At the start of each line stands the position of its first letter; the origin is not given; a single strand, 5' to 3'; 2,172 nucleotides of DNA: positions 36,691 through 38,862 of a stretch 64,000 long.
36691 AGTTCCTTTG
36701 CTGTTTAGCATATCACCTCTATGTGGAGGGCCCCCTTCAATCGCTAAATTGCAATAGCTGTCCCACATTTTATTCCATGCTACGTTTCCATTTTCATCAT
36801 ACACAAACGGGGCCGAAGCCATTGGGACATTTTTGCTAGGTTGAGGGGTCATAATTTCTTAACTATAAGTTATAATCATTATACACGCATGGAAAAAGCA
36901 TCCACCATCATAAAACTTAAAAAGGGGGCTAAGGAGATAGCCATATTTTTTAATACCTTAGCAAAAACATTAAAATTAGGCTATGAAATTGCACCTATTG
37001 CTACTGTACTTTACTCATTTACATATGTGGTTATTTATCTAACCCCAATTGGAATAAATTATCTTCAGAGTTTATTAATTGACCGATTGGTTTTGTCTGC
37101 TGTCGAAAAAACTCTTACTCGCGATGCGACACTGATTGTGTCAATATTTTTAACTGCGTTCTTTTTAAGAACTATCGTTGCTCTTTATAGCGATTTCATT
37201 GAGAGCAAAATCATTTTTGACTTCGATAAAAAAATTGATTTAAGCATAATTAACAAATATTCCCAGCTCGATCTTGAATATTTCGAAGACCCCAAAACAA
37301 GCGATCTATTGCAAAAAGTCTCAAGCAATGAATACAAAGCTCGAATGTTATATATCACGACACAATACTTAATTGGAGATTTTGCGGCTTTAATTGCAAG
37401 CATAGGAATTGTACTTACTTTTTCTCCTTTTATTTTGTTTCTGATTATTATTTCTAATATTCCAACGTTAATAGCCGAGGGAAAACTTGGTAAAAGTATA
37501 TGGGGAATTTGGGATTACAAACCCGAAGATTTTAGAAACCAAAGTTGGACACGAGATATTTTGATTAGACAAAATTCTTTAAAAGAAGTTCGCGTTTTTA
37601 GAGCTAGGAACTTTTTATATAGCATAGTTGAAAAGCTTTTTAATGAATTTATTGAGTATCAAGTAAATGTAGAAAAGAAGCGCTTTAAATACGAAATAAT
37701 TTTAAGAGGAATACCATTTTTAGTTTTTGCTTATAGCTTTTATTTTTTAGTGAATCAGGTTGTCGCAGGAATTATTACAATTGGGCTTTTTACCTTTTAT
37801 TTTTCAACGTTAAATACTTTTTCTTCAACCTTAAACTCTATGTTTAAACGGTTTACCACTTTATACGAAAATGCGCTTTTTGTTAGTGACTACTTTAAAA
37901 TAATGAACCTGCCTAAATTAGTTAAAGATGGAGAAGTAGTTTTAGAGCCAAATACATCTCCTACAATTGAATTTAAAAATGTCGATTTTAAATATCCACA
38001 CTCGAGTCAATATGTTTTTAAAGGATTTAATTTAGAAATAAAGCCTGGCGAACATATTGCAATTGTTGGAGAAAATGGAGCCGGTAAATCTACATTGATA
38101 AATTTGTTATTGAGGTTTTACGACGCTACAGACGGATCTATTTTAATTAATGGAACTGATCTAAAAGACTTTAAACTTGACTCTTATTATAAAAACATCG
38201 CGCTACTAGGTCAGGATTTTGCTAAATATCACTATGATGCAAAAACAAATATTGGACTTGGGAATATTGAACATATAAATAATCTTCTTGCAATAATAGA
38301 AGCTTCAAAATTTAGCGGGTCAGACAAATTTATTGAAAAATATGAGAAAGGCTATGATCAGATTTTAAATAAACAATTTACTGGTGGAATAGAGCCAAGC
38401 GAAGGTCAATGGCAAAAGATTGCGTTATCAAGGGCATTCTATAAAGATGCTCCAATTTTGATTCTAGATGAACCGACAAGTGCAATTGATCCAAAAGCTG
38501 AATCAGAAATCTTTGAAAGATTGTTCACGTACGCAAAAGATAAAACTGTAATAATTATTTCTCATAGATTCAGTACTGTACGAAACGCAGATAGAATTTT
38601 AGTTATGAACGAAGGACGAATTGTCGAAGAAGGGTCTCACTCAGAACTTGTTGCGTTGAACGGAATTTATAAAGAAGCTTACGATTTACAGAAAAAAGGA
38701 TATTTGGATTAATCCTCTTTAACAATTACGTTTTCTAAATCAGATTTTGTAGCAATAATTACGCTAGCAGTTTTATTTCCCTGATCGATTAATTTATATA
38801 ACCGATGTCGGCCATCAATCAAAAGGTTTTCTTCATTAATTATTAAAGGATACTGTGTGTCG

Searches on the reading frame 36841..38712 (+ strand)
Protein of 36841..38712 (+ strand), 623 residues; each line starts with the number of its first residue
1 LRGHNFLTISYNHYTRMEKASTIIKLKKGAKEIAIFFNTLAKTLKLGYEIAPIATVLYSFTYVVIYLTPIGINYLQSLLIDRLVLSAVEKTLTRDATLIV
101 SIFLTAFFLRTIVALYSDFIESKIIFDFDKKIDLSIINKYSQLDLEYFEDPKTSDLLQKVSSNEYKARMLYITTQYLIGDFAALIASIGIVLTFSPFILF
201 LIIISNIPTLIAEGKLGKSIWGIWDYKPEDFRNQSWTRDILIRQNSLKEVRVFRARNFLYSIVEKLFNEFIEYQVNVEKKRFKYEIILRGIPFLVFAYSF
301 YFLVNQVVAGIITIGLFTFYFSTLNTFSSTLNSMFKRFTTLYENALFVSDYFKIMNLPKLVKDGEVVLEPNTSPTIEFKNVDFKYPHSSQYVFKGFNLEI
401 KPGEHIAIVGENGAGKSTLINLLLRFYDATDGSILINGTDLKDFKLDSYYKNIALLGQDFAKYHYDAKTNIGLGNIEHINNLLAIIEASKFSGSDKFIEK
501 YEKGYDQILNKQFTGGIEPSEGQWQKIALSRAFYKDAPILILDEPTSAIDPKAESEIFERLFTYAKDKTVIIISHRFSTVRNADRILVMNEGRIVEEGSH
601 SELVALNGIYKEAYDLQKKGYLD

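Call 67: search_protein_families(library=pfam, proteins=[window:36841-38712:+], max_evalue=0.00001)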
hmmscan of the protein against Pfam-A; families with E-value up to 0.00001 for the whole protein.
window:36841-38712:+ (623 aa): 4 families
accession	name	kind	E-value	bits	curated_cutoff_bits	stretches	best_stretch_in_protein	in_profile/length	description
PF00005.33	ABC_tran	-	1.7e-27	97.1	25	1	394-547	2-137/137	ABC transporter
PF13304.12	AAA_21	-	6.4e-11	43.3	27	0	513-575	238-298/304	AAA domain, putative AbiEii toxin, Type IV TA system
PF02463.25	SMC_N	-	2.4e-08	34.1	40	0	532-589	154-211/220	RecF/RecN/SMC N terminal domain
PF00664.28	ABC_membrane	-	5.4e-06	26.7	28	0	70-330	12-273/274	ABC transporter transmembrane region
